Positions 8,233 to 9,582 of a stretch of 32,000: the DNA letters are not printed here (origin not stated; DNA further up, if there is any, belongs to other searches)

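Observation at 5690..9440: Four-gene transposable element carrying two distinct DDE integrases and two paralogous HTH partners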

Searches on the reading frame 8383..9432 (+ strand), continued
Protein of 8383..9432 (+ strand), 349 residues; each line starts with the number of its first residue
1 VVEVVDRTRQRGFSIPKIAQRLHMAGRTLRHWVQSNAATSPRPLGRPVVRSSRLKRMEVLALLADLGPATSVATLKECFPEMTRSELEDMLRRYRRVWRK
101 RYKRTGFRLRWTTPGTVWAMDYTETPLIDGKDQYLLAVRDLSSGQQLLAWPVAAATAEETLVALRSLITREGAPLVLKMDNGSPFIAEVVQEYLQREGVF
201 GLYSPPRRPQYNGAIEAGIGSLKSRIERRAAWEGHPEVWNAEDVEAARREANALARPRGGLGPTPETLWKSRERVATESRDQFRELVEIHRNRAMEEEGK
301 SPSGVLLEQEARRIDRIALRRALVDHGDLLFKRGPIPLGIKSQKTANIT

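Call 89: fold_search(model_id=the predicted structure, library=pdb)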
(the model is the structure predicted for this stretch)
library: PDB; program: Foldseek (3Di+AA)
matches with E <= 10: 917; with E <= 0.001: 446
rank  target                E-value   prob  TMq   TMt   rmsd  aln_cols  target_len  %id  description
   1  5ejk_A                1.5e-11  1.00  0.46  0.58   5.9       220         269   19  Crystal structure of the Rous sarcoma virus intasome (released 2016-02-17)
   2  5frm_A                1.6e-11  1.00  0.43  0.41  15.6       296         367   18  Crystal structure of the Prototype Foamy Virus (PFV) intasome in complex with magnesium and the INSTI XZ384 (compound  (released 2016-02-17)
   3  4e7k_A                2.7e-11  1.00  0.42  0.41  15.8       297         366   16  PFV integrase Target Capture Complex (TCC-Mn), freeze-trapped prior to strand transfer, at 3.0 A resolution (released 2012-05-23)
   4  7jn3_A                4.3e-11  1.00  0.44  0.56   6.4       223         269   19  Cryo-EM structure of Rous sarcoma virus cleaved synaptic complex (CSC) with HIV-1 integrase strand transfer inhibitor  (released 2021-03-17)
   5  3oy9_A                4.3e-11  1.00  0.41  0.39   8.2       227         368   20  Crystal structure of the Prototype Foamy Virus (PFV) intasome in complex with manganese at 2.55 resolution (released 2010-10-20)
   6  5ejk_H                4.3e-11  1.00  0.41  0.53  15.6       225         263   19  Crystal structure of the Rous sarcoma virus intasome (released 2016-02-17)
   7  3oym_A                5.1e-11  1.00  0.43  0.41  10.5       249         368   20  Crystal structure of the PFV N224H mutant intasome bound to manganese (released 2010-11-17)
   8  3oyk_A                7.2e-11  1.00  0.41  0.39  16.3       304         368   17  Crystal structure of the PFV S217H mutant intasome bound to manganese (released 2010-11-17)
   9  3l2q_A                7.6e-11  1.00  0.42  0.40   8.3       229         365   21  Crystal structure of the Prototype Foamy Virus (PFV) intasome in apo form (released 2010-02-09)
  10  1c0m_A                9.5e-11  1.00  0.41  0.62   3.9       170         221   24  CRYSTAL STRUCTURE OF RSV TWO-DOMAIN INTEGRASE (released 2000-03-01)
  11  1c0m_C                1.2e-10  1.00  0.41  0.62   4.0       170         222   24  CRYSTAL STRUCTURE OF RSV TWO-DOMAIN INTEGRASE (released 2000-03-01)
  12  1c0m_B                1.3e-10  1.00  0.41  0.65   3.7       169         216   22  CRYSTAL STRUCTURE OF RSV TWO-DOMAIN INTEGRASE (released 2000-03-01)
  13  1c1a_A                1.7e-10  1.00  0.41  0.63   3.0       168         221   23  CRYSTAL STRUCTURE OF RSV TWO-DOMAIN INTEGRASE (released 2000-03-01)
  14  3oyi_A                2.7e-10  1.00  0.41  0.39   8.2       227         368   20  Crystal structure of the PFV S217Q mutant intasome in complex with manganese (released 2010-11-17)
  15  4bac_A                3.0e-10  1.00  0.41  0.39   8.3       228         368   18  prototype foamy virus strand transfer complexes on product DNA (released 2012-10-10)
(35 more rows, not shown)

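Call 98: search_protein_families(library=ncbifam, proteins=[P0142, P0122], max_evalue=0.001)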
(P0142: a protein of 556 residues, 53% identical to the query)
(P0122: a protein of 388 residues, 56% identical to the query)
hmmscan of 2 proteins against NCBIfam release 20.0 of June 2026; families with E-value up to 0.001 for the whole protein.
P0142 (556 aa): 4 families
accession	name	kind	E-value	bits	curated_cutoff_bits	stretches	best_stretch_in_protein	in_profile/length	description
NF033516.0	transpos_IS3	equivalog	6.2e-29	101.4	160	1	305-433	199-328/369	IS3 family transposase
NF033577.2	transpos_IS481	equivalog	2.1e-21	76.7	224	1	206-433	6-243/284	IS481 family transposase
NF033546.1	transpos_IS21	equivalog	2.7e-07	30.4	160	1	214-482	6-289/294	IS21 family transposase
NF033545.0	transpos_IS630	equivalog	6.8e-07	29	100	0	25-100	3-81/299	IS630 family transposase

P0122 (388 aa): 3 families
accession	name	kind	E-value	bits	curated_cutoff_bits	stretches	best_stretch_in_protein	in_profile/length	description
NF033516.0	transpos_IS3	equivalog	4e-18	65.8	160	1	124-265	179-328/369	IS3 family transposase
NF033577.2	transpos_IS481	equivalog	1.3e-16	61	224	1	47-266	12-245/284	IS481 family transposase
NF033546.1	transpos_IS21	equivalog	7.2e-06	25.7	160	1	44-309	4-283/294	IS21 family transposase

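Call 119: search_protein_representatives(alignment_id=A1)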
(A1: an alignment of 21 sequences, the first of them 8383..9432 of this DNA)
Query: 21 sequences, 388 profile positions. Proteins with E-value up to 0.001 (for the whole library): 13675; up to 1e-10: 2076; up to 1e-30: 923. The best 150 are listed.
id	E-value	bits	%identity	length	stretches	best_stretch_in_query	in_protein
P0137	5.9e-178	608.2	-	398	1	1-388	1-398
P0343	1.7e-156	537.6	-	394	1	1-388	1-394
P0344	1.1e-151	521.8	-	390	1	12-388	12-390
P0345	1.3e-146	505.0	-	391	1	13-387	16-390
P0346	5.8e-139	479.9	-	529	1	13-387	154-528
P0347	1.1e-136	472.4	-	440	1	2-388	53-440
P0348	1.8e-135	468.4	-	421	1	14-388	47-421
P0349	6.6e-135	466.5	-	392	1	4-387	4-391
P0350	1.0e-128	446.2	-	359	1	30-387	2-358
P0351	2.0e-126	438.6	-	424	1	4-387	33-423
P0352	1.9e-124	432.1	-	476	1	4-387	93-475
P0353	2.1e-124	432.0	-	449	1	2-387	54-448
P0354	4.7e-124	430.8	-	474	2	2-333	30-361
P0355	1.0e-122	426.4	-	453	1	2-387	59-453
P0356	5.2e-122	424.1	-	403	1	12-379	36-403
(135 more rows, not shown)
